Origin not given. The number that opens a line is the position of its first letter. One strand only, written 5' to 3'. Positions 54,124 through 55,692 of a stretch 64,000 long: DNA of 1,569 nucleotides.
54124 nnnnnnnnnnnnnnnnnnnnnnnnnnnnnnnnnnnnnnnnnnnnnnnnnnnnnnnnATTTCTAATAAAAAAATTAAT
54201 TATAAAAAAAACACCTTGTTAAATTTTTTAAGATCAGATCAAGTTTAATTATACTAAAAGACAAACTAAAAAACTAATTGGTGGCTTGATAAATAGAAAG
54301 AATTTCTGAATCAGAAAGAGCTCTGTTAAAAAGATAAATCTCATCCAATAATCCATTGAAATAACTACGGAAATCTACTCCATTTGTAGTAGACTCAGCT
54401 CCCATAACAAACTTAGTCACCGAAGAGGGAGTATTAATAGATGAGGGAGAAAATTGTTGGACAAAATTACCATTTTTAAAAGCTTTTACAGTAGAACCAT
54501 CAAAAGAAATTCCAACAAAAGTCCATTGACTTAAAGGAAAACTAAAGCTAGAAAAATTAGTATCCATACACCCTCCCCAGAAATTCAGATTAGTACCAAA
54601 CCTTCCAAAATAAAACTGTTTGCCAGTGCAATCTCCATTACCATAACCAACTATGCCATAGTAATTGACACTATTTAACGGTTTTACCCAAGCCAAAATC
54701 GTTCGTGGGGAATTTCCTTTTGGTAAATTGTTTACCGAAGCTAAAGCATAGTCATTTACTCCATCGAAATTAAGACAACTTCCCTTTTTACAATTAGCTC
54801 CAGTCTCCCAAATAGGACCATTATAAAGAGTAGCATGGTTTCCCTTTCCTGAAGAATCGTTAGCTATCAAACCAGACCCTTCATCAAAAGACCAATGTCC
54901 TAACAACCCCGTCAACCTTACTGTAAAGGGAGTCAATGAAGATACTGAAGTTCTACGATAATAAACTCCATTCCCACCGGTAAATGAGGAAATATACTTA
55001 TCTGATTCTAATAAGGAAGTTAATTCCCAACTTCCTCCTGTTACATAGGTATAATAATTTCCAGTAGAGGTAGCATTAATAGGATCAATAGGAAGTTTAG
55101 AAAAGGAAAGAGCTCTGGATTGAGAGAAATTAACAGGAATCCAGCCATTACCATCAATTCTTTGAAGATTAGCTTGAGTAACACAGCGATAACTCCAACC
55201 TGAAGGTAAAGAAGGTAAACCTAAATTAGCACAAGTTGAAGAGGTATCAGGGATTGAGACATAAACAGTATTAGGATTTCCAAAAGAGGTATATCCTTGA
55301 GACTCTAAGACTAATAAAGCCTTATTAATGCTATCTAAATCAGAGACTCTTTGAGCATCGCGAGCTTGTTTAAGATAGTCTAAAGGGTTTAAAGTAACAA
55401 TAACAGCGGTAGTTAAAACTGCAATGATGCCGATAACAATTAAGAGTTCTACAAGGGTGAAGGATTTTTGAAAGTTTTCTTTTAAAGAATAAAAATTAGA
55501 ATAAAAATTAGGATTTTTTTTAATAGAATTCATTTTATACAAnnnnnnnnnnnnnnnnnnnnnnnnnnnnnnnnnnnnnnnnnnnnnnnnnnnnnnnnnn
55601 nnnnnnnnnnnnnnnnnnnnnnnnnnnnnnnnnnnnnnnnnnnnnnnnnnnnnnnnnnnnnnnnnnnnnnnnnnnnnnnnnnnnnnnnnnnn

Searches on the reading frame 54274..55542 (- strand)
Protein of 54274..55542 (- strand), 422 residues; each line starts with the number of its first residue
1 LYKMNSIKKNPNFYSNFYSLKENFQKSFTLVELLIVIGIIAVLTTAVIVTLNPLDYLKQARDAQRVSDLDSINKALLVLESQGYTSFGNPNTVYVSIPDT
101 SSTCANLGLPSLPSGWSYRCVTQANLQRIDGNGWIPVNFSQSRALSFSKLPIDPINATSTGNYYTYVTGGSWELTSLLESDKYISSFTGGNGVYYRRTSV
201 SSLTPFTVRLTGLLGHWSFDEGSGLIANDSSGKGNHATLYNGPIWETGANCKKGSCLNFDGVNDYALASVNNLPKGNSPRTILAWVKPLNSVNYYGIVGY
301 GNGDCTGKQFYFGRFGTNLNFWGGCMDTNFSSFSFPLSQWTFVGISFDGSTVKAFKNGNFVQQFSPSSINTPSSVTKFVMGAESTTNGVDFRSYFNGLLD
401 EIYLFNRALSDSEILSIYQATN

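Call 5: search_protein_families(library=pfam, proteins=[window:54274-55542:-], max_evalue=0.001)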
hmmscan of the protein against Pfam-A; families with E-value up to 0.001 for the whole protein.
window:54274-55542:- (422 aa): 2 families
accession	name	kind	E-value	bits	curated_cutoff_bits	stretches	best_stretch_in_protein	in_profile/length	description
PF13385.13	Laminin_G_3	-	5.2e-17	62.8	27.6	1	260-414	1-150/151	Concanavalin A-like lectin/glucanases superfamily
PF07963.17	N_methyl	-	8.4e-06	25.6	21.2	1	25-47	4-26/27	Prokaryotic N-terminal methylation motif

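Call 13: search_protein_families(library=ncbifam, proteins=[window:54274-55542:-], max_evalue=0.01)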
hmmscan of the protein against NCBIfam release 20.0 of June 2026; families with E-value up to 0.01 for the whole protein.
window:54274-55542:- (422 aa): 5 families
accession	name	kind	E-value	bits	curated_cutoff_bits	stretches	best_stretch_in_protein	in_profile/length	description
TIGR02532.1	IV_pilin_GFxxxE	domain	0.0002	21.1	16.3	1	28-48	4-24/24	prepilin-type N-terminal cleavage/methylation domain-containing protein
NF007862.0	PRK10574.1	equivalog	0.00024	21.2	138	1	25-60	4-37/145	prepilin peptidase-dependent pilin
TIGR01708.2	typeII_sec_gspH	equivalog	0.00057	19.9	80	1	25-52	1-28/169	type II secretion system minor pseudopilin GspH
TIGR01710.1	typeII_sec_gspG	equivalog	0.003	17.6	88.85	1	27-79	2-52/134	type II secretion system major pseudopilin GspG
NF040999.1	pilin_ComGC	equivalog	0.0035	17.5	75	1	25-48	1-24/84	competence type IV pilus major pilin ComGC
